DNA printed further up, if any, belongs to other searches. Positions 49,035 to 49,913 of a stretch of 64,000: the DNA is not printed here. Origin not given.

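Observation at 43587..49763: Possible nuclear-envelope / membrane-shaping gene neighbourhood: two FG-nucleoporin candidates followed by two reticulon-like hairpin proteins around a beta-propeller-like protein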

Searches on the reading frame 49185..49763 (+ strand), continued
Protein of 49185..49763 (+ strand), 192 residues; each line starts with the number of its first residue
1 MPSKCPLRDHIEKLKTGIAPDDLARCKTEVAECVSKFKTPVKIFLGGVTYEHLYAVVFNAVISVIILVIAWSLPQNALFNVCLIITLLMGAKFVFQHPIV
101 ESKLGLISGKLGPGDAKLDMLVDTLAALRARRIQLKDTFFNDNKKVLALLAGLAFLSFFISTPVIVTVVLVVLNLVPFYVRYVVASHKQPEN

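Call 86: search_protein_families(library=pfam, proteins=[L006:10985-11497:-], max_evalue=0.001)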
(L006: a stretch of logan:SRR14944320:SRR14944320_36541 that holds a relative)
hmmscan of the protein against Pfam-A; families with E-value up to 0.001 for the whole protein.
L006:10985-11497:- (170 aa): 1 family
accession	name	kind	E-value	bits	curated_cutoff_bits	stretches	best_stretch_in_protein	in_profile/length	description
PF04178.18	Got1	-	5.8e-16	59.5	24.6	1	29-137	1-110/110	Got1/Sft2-like family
